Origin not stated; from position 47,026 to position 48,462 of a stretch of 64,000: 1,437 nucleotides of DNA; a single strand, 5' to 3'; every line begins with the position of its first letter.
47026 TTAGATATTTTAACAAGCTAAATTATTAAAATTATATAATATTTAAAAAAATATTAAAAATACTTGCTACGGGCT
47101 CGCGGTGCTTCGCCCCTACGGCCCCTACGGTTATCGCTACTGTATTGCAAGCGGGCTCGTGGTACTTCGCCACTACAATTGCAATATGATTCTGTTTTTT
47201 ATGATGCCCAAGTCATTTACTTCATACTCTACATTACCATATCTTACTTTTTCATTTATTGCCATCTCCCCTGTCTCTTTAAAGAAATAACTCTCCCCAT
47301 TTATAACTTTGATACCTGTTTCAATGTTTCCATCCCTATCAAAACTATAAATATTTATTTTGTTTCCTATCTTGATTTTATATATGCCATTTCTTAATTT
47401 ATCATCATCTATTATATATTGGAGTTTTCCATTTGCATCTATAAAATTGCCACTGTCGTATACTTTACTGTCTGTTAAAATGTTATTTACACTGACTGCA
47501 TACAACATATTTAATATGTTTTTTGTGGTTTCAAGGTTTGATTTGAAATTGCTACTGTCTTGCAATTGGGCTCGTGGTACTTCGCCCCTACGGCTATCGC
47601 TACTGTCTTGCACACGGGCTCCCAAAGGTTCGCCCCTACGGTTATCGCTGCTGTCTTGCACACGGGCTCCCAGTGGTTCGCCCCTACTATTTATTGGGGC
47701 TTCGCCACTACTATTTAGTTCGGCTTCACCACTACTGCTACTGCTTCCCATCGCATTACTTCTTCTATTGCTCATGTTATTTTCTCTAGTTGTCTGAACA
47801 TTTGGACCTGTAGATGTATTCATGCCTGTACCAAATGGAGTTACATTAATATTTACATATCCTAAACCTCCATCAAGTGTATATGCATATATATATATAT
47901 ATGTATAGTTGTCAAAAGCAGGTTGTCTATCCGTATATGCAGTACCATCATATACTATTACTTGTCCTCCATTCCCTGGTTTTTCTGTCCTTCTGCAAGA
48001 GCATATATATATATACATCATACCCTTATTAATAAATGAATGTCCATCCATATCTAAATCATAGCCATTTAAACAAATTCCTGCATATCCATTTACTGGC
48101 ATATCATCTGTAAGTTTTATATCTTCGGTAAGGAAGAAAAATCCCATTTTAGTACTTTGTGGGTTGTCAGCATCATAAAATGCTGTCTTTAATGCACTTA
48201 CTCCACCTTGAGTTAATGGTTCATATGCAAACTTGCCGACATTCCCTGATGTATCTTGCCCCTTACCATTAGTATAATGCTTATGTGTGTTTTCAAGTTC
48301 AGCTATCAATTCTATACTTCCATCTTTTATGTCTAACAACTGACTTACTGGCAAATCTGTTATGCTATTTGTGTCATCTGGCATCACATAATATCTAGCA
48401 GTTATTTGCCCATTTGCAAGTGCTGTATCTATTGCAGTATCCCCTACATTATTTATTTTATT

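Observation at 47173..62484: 5103-aa surface protein with a five-fold HxH..CG ... CL(N/S/R/A)G + beta-helix-like module of unknown function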

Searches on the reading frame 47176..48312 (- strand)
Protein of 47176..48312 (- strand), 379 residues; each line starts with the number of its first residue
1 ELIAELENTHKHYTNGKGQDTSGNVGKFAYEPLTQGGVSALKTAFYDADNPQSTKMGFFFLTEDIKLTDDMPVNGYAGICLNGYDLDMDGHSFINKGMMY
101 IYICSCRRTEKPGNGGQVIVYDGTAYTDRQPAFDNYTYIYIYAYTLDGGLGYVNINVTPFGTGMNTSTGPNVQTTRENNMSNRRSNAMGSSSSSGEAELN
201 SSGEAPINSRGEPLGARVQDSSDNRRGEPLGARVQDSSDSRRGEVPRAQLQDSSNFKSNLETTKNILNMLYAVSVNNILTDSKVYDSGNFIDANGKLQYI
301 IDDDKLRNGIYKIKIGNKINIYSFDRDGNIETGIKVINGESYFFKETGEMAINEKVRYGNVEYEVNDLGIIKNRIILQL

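Call 9: search_protein_families(library=pfam, proteins=[window:47176-48312:-], max_evalue=5)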
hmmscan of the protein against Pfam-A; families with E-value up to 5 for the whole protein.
window:47176-48312:- (379 aa): 3 families
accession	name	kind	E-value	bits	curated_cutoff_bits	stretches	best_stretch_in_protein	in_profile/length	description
PF19127.6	Choline_bind_3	-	0.0009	19.6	27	1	332-363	2-34/47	Choline-binding repeat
PF15967.10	Nucleoporin_FG2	-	0.02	13.9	32.3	1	145-274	156-280/604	Nucleoporin FG repeated region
PF19085.6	Choline_bind_2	-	0.093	13.4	27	1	339-367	9-34/38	Choline-binding repeat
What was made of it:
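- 47173..47514 (-): About 4 degenerate 20-aa choline-binding/cell-wall-binding-type repeats, followed by the TAG stop codon. The stop lies inside a GTAG element. Choline_bind_3 E 9e-4, 19.6 bits against a cut-off of 27 (call 9).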
